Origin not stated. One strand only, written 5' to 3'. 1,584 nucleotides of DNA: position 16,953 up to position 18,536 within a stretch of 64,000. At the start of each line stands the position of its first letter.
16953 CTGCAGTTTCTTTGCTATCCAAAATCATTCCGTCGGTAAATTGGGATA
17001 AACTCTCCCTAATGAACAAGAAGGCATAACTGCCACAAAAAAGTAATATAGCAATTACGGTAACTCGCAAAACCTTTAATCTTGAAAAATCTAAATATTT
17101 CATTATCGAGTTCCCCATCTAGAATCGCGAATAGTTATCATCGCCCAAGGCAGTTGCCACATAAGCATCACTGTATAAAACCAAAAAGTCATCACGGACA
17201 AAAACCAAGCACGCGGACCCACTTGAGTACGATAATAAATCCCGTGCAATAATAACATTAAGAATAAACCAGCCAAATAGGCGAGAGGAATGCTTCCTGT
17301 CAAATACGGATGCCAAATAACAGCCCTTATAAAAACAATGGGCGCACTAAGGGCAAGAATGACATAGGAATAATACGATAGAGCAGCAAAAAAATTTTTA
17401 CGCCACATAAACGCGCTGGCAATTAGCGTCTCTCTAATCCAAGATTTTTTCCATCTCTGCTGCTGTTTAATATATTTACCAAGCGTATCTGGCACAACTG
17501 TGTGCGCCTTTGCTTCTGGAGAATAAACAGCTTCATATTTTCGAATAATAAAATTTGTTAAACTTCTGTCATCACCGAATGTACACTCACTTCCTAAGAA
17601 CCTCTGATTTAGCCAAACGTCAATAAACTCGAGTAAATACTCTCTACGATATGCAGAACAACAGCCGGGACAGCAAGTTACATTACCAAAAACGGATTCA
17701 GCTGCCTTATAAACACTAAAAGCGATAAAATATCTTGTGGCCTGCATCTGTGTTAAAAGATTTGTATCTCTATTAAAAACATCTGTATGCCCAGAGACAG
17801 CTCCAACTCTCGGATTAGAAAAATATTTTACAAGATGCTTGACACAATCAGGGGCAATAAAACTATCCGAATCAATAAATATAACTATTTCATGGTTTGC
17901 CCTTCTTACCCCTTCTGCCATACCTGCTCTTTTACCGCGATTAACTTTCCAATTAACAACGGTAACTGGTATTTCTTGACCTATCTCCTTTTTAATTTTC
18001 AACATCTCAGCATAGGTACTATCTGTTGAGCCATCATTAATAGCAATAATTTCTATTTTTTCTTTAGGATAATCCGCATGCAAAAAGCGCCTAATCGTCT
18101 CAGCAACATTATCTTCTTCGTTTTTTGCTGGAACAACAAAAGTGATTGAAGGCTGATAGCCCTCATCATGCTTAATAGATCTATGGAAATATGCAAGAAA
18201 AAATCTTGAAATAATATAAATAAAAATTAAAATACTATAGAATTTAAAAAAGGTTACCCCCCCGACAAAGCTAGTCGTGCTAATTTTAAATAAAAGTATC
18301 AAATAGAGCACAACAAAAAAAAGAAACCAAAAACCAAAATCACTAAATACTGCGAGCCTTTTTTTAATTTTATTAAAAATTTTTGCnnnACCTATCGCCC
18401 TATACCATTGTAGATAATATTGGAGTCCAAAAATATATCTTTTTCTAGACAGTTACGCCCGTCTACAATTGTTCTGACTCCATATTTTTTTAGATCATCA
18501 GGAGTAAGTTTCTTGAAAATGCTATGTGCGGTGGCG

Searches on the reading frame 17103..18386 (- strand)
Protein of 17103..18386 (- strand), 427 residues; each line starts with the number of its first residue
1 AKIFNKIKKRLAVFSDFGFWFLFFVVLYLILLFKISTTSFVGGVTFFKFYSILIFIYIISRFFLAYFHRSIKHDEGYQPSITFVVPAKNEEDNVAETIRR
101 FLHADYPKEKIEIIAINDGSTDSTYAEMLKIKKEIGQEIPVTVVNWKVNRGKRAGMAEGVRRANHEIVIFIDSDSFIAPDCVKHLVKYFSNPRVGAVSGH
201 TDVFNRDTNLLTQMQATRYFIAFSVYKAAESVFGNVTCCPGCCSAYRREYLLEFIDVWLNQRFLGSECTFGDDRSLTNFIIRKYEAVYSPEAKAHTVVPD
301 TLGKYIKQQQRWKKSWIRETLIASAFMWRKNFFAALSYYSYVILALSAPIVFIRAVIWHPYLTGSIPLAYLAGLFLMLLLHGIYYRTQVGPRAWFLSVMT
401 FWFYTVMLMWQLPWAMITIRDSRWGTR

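Call 64: search_protein_families(library=pfam, proteins=[window:17103-18386:-], max_evalue=0.001)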
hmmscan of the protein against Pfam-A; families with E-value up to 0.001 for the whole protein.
window:17103-18386:- (427 aa): 6 families
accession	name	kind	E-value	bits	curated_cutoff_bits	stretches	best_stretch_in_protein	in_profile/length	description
PF00535.33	Glycos_transf_2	-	1e-33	117.1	23.3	1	83-251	2-164/168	Glycosyl transferase family 2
PF13641.12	Glyco_tranf_2_3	-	9.9e-28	98.1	27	1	79-313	1-228/230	Glycosyltransferase like family 2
PF03142.21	Chitin_synth_2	-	1.2e-26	93.9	27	1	117-344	157-409/527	Chitin synthase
PF13632.12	Glyco_trans_2_3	-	4.7e-13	49.8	27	1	167-416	1-196/198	Glycosyl transferase family group 2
PF10111.15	Glyco_tranf_2_2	-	9.1e-10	38.9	27.3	1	82-187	1-104/276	Glycosyltransferase like family 2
PF13506.12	Glyco_transf_21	-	2e-08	34.3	21.7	1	152-253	18-116/174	Glycosyl transferase family 21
